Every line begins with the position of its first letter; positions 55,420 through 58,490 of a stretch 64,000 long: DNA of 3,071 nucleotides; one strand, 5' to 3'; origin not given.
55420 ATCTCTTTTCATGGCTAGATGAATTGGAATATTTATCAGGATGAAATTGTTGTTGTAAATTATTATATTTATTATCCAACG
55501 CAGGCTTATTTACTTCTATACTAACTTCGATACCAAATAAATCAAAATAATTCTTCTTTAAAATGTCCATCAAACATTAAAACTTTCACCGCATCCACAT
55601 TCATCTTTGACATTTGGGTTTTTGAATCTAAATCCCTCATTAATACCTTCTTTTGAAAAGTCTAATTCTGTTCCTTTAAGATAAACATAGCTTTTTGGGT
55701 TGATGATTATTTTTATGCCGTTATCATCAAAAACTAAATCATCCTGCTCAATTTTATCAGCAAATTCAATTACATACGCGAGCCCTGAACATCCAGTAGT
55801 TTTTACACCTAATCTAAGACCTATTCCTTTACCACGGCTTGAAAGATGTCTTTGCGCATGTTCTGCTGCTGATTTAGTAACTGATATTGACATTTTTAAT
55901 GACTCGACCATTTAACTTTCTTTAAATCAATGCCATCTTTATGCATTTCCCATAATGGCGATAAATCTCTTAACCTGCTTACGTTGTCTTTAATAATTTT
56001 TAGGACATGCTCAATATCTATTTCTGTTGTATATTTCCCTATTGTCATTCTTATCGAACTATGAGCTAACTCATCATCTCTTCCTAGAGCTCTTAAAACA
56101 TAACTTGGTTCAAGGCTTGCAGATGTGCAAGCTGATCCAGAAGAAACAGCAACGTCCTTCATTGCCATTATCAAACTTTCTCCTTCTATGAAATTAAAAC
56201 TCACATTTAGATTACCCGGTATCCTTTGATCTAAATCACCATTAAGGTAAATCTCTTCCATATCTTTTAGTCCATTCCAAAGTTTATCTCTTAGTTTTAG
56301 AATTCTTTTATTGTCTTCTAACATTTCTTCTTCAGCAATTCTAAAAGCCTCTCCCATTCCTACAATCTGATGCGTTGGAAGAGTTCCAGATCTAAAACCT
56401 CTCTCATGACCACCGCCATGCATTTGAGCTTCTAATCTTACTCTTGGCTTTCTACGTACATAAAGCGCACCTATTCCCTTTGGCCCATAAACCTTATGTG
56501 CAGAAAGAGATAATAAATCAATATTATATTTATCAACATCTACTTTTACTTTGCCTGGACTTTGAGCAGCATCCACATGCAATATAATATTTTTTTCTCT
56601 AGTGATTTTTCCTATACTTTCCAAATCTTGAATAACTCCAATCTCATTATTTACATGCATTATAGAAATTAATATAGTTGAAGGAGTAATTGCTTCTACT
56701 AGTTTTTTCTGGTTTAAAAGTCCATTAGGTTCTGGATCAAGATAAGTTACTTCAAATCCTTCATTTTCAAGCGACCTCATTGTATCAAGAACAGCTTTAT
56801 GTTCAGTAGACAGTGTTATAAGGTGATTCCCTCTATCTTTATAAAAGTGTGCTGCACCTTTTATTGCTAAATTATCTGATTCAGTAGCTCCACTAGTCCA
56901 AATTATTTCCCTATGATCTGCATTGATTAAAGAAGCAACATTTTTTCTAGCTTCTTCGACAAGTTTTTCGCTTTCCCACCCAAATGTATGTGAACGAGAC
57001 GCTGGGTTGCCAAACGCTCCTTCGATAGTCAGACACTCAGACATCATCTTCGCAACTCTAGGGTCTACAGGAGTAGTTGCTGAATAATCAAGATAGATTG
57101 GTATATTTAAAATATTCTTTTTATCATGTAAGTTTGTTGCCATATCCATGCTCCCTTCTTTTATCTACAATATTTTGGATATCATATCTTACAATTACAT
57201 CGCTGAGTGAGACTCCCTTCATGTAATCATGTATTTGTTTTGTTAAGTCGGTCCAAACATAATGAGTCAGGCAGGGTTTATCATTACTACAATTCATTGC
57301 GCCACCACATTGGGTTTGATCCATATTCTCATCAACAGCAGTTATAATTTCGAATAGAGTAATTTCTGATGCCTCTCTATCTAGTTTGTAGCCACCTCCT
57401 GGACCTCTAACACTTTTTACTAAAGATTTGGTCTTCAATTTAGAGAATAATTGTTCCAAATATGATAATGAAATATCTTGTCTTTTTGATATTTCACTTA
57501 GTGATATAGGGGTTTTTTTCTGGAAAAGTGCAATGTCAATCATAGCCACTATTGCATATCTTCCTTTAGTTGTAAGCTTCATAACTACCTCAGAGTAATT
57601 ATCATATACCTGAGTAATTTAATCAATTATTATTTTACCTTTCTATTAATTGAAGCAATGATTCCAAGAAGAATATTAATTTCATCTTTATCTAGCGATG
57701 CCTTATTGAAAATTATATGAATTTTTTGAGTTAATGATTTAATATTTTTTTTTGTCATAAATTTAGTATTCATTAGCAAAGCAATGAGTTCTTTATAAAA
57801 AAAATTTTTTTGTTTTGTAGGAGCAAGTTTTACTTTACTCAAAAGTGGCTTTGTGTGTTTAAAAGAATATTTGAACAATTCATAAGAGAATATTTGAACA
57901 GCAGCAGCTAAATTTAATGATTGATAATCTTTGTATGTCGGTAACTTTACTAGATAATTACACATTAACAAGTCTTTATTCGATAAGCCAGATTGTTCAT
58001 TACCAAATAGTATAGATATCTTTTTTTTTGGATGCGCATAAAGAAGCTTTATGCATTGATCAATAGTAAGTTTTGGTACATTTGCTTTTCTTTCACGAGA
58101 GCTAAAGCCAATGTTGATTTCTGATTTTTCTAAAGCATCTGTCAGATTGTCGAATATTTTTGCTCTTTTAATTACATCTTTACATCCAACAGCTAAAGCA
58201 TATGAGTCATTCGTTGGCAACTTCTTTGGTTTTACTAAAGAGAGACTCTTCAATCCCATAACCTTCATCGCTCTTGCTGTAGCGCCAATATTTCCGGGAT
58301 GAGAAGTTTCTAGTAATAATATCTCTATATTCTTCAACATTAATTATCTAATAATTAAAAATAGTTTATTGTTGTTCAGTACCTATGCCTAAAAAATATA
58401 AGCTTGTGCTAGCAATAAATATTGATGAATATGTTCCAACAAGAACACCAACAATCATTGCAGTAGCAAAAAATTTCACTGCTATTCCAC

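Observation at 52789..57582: Complete ISC operon with the scaffold iscU cleanly missing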

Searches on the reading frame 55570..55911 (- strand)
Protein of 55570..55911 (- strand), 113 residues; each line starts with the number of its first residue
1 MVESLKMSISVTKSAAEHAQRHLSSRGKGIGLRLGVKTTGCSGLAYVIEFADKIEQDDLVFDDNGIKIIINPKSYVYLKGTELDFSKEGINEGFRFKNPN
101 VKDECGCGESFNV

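Call 3: search_protein_families(library=pfam, proteins=[window:55570-55911:-])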
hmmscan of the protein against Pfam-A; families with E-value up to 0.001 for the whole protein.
window:55570-55911:- (113 aa): 1 family
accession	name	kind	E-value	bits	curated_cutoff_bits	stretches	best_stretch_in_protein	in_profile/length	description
PF01521.26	Fe-S_biosyn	-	2.2e-22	79.8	26.3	1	7-109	1-110/110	Iron-sulphur cluster biosynthesis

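Call 42: search_protein_families(library=ncbifam, proteins=[window:55570-55893:-], max_evalue=0.00001)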
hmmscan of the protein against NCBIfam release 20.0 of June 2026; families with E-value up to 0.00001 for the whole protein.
window:55570-55893:- (107 aa): 9 families
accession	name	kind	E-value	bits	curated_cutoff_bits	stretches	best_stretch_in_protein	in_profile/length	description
TIGR02011.1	IscA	equivalog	1e-50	170.4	150.6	1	3-107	1-105/105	iron-sulfur cluster assembly protein IscA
NF007049.0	PRK09502.1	equivalog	2.2e-50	169.3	181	1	1-107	1-107/107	iron-sulfur cluster assembly protein IscA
TIGR00049.1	TIGR00049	subfamily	3.7e-34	117.1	58.8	1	3-107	1-106/106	iron-sulfur cluster assembly accessory protein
TIGR01997.1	sufA_proteo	equivalog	1.4e-33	115.3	136.2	1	3-107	3-107/107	Fe-S cluster assembly scaffold SufA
NF007050.0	PRK09504.1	equivalog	6.5e-32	110.2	161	1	3-107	18-122/122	Fe-S cluster assembly scaffold SufA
NF010147.0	PRK13623.1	equivalog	1.3e-23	83.4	117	1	2-107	9-115/115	iron-sulfur cluster insertion protein ErpA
NF038090.1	IscA_HesB_Se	subfamily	7.6e-09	35.8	85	1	3-102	2-100/101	IscA/HesB family protein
TIGR03341.1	YhgI_GntY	equivalog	7.3e-08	32.4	269.35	1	3-96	1-96/190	Fe-S biogenesis protein NfuA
NF008392.0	PRK11190.1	equivalog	7.5e-06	26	268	1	3-96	2-97/192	Fe-S biogenesis protein NfuA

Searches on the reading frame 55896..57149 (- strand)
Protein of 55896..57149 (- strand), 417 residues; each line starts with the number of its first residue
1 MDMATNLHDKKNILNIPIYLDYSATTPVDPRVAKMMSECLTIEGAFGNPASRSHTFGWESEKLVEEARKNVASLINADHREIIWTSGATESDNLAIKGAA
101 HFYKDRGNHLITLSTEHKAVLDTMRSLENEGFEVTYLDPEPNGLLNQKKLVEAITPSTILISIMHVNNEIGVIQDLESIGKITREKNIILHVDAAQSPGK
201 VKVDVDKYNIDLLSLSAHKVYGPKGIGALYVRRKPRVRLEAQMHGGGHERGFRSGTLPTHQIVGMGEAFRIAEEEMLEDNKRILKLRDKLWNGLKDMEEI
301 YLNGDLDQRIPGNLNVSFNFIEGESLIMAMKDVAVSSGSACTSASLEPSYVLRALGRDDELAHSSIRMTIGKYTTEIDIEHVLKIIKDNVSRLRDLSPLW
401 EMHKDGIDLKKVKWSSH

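Call 3: search_protein_families(library=pfam, proteins=[window:55896-57149:-])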
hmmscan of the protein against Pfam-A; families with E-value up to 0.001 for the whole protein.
window:55896-57149:- (417 aa): 3 families
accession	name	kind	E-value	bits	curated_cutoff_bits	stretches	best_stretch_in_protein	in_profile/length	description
PF00266.25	Aminotran_5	-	9.1e-82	275.4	21.5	1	18-381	1-370/371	Aminotransferase class-V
PF01041.23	DegT_DnrJ_EryC1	-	2e-06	27.7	19.8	1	80-199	40-151/360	DegT/DnrJ/EryC1/StrS aminotransferase family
PF00155.27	Aminotran_1_2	-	4.9e-06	26.4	19.7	1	64-301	44-294/361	Aminotransferase class I and II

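Call 10: find_related_loci(query=window:55896-57143:-, collection=genome_contigs, flank=8000)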
Query window:55896-57143:- (415 aa) in genome_contigs; peptide patterns used: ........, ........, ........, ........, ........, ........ (x = any residue, [..] = any of these).
600 stretches matched a pattern (row limit reached: there are more); 599 encode a relative of the query (tblastn E <= 1e-3); the best 80 are kept; 80 distinct loci.
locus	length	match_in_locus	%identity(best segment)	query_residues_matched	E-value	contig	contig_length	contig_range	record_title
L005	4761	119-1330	74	12-415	0e+0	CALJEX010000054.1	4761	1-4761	MAG: uncultured Gammaproteobacteria bacterium isolate S2_Bin_Bin_9_1 genome assembly, contig: c_000000815765, whole geno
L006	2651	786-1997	74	12-415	0e+0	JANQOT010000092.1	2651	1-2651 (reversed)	MAG: Gammaproteobacteria bacterium isolate IP29b_bin.141 k99_72441, whole genome shotgun sequence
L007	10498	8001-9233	71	5-415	0e+0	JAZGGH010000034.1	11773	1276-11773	MAG: Gammaproteobacteria bacterium isolate SCS4bin.9 SCS4bin.9_34, whole genome shotgun sequence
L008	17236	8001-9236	74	5-415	0e+0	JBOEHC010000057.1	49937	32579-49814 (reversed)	MAG: Gammaproteobacteria bacterium isolate PBSgam12 PBS13d_contig_5101, whole genome shotgun sequence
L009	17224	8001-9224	72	8-415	0e+0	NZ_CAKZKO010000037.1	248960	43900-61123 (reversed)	MAG: uncultured Paraglaciecola sp. isolate ERR2094167_bin.68_CONCOCT_v1.1_MAG ERZ650161.20, whole genome shotgun sequenc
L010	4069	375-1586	72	12-415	0e+0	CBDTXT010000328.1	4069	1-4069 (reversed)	MAG TPA_asm: uncultured Chromatiaceae bacterium isolate ERR2431956_concoct_72 genome assembly, contig: ERZ23880148.12136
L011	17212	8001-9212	72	12-415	0e+0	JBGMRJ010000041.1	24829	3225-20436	MAG: Gammaproteobacteria bacterium isolate N04_metabat2_bin.27 NODE_481_length_24829_cov_13.175264, whole genome shotgun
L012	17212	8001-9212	69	12-415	0e+0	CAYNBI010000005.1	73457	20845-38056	MAG TPA_asm: uncultured Chromatiaceae bacterium isolate binchicken_co176_260 genome assembly, contig: NODE_72_length_734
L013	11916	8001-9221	71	6-412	0e+0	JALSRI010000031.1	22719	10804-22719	MAG: Thiohalobacter sp. isolate 356-308_metabat1_scaf2bin.060 356-308_scaffold_1284_c1, whole genome shotgun sequence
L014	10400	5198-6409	72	12-415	0e+0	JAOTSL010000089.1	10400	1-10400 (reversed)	MAG: Gammaproteobacteria bacterium isolate 13_Jan_SF_Bin23 13_Jan_SF_Bin23_scaffold_1209_c1, whole genome shotgun sequen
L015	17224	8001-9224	70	8-415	0e+0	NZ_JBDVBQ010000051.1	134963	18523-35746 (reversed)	MAG: Paraglaciecola sp. isolate CB.42.M.D5_127_35 CB_42_M_D5_127_35_000000000051, whole genome shotgun sequence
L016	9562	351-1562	72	12-415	0e+0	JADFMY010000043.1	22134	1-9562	MAG: Proteobacteria bacterium isolate B5T3L11 B5T3L11_NODE1945, whole genome shotgun sequence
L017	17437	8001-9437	71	12-415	0e+0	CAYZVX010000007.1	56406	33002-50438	MAG TPA_asm: uncultured Acidiferrobacteraceae bacterium isolate SRP290908_co1_131 genome assembly, contig: NODE_568_leng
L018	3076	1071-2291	69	8-415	0e+0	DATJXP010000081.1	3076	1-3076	MAG TPA_asm: Candidatus Acidoferrum sp. isolate SMAG_U15129 k141_3799474, whole genome shotgun sequence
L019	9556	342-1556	70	11-415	0e+0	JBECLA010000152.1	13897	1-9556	MAG: Thiohalomonadales bacterium isolate ETDI94 k127_1354969, whole genome shotgun sequence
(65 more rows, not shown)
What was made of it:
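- Tried and rejected: genome_contigs scan with IscS (call 10).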

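Call 42: search_protein_families(library=ncbifam, proteins=[window:55896-57143:-], max_evalue=0.00001)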
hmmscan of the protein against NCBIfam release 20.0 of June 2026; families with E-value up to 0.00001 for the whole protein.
window:55896-57143:- (415 aa): 22 families
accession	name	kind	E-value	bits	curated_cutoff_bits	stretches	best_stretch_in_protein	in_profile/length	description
NF010611.0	PRK14012.1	equivalog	4.3e-219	727.4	548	1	12-415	3-406/406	IscS subfamily cysteine desulfurase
TIGR02006.1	IscS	equivalog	8.5e-216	716.6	643.2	1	13-415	2-402/402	IscS subfamily cysteine desulfurase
TIGR03402.1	FeS_nifS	equivalog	1.9e-132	441.6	530.75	1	16-397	1-379/379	cysteine desulfurase NifS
TIGR03235.1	DNA_S_dndA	equivalog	8.3e-126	420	480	1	17-367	1-352/353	cysteine desulfurase DndA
TIGR03403.1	nifS_epsilon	equivalog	1.2e-98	330.4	587.7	1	16-395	1-380/382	NifS family cysteine desulfurase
NF002806.0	PRK02948.1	subfamily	1.8e-86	290.5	304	1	16-386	2-370/381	IscS subfamily cysteine desulfurase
TIGR01977.1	am_tr_V_EF2568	hypoth_equivalog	1.7e-51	175.4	377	1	16-385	1-374/376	cysteine desulfurase family protein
TIGR01979.1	sufS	subfamily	6.8e-44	150.3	475.1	1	16-386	20-397/403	SufS family cysteine desulfurase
NF040779.1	Sec_lyase_SclA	exception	6.7e-29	100.9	525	1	16-246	1-228/378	selenocysteine lyase SclA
NF008126.0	PRK10874.1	equivalog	1.5e-28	100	607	1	16-245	21-249/401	cysteine desulfurase CsdA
TIGR03392.1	FeS_syn_CsdA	equivalog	2.3e-27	96.2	493.6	1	49-233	49-235/398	cysteine desulfurase CsdA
TIGR01976.1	am_tr_V_VC1184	hypoth_equivalog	6.6e-27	94.8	352.35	1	16-382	20-399/401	cysteine desulfurase-like protein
NF006791.0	PRK09295.1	equivalog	3.6e-25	88.9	661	1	50-234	57-243/406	cysteine desulfurase SufS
NF041166.1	f2_encap_cargo1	exception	4.7e-25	88.8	800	1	16-245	247-475/623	family 2A encapsulin nanocompartment cargo protein cysteine desulfurase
TIGR04343.1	egtE_PLP_lyase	equivalog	9.8e-12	44.3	400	1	63-265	57-248/370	ergothioneine biosynthesis PLP-dependent enzyme EgtE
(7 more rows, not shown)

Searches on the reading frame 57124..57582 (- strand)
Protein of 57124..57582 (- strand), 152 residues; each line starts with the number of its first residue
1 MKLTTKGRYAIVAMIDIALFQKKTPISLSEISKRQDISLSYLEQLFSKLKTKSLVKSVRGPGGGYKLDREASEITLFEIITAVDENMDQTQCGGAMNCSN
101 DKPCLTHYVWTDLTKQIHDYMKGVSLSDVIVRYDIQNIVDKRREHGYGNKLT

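Call 3: search_protein_families(library=pfam, proteins=[window:57124-57582:-])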
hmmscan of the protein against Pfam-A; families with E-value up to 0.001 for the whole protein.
window:57124-57582:- (152 aa): 2 families
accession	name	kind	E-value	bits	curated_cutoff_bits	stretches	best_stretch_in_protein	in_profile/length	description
PF02082.26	Rrf2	-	3.8e-38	131.1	30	1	3-130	1-130/132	Iron-dependent Transcriptional regulator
PF03444.21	HrcA_DNA-bdg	-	8.7e-05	22.5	21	1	3-73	2-71/79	Winged helix-turn-helix transcription repressor, HrcA DNA-binding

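Call 42: search_protein_families(library=ncbifam, proteins=[window:57124-57582:-], max_evalue=0.00001)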
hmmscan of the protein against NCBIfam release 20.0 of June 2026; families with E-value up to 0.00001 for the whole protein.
window:57124-57582:- (152 aa): 7 families
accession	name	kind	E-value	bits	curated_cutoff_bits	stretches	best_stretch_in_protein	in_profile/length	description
TIGR02010.1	IscR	equivalog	9.4e-58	193.8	207.55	1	1-131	1-131/135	Fe-S cluster assembly transcriptional regulator IscR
NF008110.0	PRK10857.1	equivalog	6e-50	169.2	275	1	1-145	1-145/164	Fe-S cluster assembly transcriptional regulator IscR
TIGR00738.1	rrf2_super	superfamily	2.4e-43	147.2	73.3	1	1-130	1-131/132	Rrf2 family transcriptional regulator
NF047409.1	Cys_reg_CymR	equivalog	8.6e-27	94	195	1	1-132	1-126/139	cysteine metabolism transcriptional regulator CymR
TIGR02944.1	suf_reg_Xantho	equivalog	1.2e-18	67.7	110.65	1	3-129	4-130/130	SUF system Fe-S cluster assembly regulator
NF008886.0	PRK11920.1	equivalog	5.5e-13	48.9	193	1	1-142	1-134/153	iron-responsive transcriptional regulator RirA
NF008240.0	PRK11014.1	equivalog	7.4e-09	35.8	182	1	1-128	1-126/141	nitric oxide-sensing transcriptional repressor NsrR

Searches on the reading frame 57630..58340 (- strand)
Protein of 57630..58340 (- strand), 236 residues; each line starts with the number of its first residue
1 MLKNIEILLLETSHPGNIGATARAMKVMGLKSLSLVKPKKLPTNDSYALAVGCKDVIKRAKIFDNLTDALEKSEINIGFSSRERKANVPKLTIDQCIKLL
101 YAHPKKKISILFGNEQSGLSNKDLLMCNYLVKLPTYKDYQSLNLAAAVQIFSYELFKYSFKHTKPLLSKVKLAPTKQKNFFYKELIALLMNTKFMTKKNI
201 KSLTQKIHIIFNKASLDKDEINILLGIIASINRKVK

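Call 3: search_protein_families(library=pfam, proteins=[window:57630-58340:-])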
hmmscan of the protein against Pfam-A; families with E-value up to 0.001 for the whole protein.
window:57630-58340:- (236 aa): 1 family
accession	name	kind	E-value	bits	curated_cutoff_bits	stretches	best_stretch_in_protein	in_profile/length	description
PF00588.24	SpoU_methylase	-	1.9e-26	93.3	29.7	1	6-153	3-142/142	SpoU rRNA Methylase family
